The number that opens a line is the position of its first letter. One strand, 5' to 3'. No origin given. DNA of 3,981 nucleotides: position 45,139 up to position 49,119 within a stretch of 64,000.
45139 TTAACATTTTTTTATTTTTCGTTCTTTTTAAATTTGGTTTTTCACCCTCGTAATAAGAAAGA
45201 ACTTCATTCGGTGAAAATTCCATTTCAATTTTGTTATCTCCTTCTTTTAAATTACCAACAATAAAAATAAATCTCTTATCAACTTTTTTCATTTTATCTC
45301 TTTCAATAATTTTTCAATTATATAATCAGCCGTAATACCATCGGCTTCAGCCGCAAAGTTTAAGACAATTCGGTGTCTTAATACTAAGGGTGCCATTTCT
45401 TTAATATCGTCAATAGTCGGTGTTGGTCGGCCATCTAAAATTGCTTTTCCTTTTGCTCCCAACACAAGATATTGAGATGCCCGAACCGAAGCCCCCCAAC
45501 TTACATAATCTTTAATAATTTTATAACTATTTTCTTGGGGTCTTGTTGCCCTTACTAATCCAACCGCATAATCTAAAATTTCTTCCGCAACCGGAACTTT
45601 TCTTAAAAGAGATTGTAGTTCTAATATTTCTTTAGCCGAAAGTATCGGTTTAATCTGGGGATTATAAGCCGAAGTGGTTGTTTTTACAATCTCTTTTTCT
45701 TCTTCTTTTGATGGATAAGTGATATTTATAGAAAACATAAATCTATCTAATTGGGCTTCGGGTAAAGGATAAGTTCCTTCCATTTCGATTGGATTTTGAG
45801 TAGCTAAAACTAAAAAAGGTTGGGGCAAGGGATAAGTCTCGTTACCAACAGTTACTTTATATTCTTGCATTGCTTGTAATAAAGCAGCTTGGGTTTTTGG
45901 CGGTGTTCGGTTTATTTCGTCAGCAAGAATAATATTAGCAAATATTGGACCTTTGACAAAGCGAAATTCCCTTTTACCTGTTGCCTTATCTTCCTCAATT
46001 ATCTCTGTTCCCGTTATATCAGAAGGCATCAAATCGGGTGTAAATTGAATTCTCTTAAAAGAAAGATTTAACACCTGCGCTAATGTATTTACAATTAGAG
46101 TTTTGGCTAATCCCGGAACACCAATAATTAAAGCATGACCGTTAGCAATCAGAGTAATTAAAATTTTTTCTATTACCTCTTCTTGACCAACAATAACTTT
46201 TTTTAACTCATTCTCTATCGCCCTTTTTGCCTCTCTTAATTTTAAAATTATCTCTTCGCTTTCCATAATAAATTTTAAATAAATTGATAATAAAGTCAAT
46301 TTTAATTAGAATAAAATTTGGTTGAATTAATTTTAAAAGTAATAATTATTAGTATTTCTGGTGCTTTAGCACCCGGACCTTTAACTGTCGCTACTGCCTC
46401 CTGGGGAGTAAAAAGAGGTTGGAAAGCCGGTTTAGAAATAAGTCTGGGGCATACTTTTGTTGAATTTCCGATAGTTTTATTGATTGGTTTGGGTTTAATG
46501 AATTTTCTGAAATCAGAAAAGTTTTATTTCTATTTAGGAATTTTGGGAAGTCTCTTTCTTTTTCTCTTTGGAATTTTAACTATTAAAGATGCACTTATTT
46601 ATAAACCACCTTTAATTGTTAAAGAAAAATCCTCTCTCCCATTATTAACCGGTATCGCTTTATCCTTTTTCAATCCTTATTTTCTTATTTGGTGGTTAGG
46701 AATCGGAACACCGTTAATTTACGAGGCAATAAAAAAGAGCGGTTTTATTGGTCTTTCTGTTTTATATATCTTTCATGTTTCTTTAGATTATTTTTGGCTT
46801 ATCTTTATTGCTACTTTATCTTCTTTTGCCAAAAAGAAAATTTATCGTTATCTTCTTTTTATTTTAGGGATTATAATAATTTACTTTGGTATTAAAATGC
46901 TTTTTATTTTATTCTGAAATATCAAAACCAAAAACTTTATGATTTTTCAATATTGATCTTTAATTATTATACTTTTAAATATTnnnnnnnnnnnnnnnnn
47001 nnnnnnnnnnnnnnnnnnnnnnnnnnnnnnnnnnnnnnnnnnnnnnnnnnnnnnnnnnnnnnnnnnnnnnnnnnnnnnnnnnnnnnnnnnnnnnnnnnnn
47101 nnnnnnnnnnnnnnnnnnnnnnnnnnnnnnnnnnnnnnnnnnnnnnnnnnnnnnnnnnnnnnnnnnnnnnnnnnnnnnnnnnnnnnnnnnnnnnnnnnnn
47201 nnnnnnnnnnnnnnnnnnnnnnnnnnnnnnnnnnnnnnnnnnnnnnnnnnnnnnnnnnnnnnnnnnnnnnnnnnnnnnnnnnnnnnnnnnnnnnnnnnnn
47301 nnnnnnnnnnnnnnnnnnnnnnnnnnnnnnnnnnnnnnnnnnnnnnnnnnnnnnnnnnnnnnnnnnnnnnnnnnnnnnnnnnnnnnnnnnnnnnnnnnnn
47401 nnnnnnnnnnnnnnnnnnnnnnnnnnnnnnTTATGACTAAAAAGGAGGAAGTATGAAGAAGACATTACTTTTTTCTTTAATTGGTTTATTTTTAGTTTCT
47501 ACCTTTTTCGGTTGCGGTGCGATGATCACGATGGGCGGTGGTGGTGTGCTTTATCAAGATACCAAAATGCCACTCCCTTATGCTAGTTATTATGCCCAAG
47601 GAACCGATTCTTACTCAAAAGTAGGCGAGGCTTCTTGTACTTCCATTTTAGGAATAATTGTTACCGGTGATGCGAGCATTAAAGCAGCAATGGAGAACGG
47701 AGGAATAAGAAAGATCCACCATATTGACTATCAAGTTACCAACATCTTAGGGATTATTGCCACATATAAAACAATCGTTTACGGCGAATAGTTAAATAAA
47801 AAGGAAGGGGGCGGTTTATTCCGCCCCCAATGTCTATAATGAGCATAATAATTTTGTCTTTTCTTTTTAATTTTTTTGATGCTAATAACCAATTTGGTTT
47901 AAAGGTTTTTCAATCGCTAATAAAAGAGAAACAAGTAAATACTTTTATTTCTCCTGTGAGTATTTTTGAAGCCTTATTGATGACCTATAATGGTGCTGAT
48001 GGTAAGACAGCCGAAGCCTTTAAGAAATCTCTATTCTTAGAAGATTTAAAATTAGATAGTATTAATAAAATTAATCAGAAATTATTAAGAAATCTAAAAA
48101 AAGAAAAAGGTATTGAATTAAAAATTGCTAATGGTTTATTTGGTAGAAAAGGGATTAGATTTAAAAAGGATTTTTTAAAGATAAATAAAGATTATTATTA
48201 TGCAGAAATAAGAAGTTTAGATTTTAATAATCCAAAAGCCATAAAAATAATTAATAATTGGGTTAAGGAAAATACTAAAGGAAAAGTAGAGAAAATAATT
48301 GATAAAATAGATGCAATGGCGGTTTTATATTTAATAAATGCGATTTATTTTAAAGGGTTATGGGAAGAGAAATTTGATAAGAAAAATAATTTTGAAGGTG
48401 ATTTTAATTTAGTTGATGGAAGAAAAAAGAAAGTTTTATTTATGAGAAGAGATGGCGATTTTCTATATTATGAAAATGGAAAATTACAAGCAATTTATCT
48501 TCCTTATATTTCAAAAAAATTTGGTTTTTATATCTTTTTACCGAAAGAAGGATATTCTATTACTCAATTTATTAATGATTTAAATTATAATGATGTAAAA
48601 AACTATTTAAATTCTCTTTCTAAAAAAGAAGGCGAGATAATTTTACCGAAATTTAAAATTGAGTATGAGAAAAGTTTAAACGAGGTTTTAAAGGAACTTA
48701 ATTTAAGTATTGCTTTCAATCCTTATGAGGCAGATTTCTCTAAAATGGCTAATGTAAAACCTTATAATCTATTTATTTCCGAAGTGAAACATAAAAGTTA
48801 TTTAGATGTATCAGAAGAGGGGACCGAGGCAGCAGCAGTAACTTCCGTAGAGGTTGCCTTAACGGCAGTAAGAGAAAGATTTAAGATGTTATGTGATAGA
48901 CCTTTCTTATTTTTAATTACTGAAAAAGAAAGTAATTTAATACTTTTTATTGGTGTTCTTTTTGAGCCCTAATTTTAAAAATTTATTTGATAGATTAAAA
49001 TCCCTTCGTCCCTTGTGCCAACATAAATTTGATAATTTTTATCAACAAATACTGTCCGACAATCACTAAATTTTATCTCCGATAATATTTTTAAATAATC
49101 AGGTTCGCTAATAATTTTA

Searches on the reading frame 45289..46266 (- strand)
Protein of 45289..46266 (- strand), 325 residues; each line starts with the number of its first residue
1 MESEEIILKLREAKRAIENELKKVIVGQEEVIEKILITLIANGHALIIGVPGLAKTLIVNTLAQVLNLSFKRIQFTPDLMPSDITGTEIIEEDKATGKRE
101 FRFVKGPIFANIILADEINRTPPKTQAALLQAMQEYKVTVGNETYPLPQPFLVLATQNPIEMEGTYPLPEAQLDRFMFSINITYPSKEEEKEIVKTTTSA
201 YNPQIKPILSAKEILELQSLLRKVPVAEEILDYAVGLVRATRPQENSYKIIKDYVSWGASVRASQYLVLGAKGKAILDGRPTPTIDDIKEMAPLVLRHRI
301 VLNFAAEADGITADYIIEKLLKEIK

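Call 27: search_protein_families(library=pfam, proteins=[window:45289-46266:-], max_evalue=0.001)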
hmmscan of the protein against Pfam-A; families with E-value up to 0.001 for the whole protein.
window:45289-46266:- (325 aa): 6 families
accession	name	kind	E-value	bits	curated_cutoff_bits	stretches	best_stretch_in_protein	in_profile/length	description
PF07726.17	AAA_3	-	6.3e-64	214.2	27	1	44-178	1-131/131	ATPase family associated with various cellular activities (AAA)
PF17863.7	AAA_lid_2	-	2.2e-16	59.8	22.7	1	250-319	4-73/74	AAA lid domain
PF07728.20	AAA_5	-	9.4e-14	52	22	1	45-176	2-139/139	AAA domain (dynein-related subfamily)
PF20030.5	bpMoxR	-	2.9e-13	49.8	27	1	15-201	4-185/205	MoxR domain in the MoxR-vWA-beta-propeller ternary systems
PF00004.35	AAA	-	1.8e-05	25.7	21.2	1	46-180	2-127/131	ATPase family associated with various cellular activities (AAA)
PF05496.18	RuvB_N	-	0.00021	21.6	27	0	26-72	10-63/159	Holliday junction DNA helicase RuvB P-loop domain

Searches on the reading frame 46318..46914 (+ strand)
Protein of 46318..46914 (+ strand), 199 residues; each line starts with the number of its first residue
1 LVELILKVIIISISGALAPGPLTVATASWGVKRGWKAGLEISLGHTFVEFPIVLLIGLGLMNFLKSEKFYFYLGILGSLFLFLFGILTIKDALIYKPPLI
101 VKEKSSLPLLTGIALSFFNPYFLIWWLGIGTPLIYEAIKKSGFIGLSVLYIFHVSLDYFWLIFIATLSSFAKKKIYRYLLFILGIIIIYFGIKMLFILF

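Call 47: search_protein_families(library=pfam, proteins=[window:46318-46914:+], max_evalue=0.001)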
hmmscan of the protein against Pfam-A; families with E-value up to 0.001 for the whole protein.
window:46318-46914:+ (199 aa): 1 family
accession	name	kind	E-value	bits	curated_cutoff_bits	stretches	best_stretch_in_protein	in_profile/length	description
PF01810.24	LysE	-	6.1e-29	101.3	25.6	1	13-195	1-190/193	LysE type translocator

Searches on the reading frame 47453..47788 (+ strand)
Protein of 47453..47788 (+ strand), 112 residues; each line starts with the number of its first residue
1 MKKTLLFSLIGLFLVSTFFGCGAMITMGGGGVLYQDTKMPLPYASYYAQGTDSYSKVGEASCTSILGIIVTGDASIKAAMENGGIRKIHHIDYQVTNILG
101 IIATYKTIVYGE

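Call 47: search_protein_families(library=pfam, proteins=[window:47453-47788:+], max_evalue=0.001)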
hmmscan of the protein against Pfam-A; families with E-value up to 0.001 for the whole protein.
window:47453-47788:+ (112 aa): 1 family
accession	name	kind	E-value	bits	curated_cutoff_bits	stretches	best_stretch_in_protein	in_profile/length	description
PF13146.11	TRL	-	3.6e-25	88.4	25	1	31-112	1-77/77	TRL-like protein family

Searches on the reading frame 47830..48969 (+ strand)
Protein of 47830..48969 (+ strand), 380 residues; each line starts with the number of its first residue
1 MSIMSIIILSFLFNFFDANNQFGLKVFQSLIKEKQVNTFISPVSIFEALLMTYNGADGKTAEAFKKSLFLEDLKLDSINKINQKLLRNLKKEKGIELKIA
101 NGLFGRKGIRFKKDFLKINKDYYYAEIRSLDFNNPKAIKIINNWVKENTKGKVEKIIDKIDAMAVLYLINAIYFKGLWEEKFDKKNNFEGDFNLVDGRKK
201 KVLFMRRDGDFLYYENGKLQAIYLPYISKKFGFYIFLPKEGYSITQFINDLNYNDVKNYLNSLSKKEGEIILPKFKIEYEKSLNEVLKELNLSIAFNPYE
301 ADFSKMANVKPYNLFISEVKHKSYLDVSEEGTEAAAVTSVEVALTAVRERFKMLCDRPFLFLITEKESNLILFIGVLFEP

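Call 47: search_protein_families(library=pfam, proteins=[window:47830-48969:+], max_evalue=0.001)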
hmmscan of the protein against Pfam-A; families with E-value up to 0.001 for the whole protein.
window:47830-48969:+ (380 aa): 1 family
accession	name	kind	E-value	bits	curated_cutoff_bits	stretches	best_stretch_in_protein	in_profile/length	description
PF00079.25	Serpin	-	1.7e-107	360.3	27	1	18-380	2-370/370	Serpin (serine protease inhibitor)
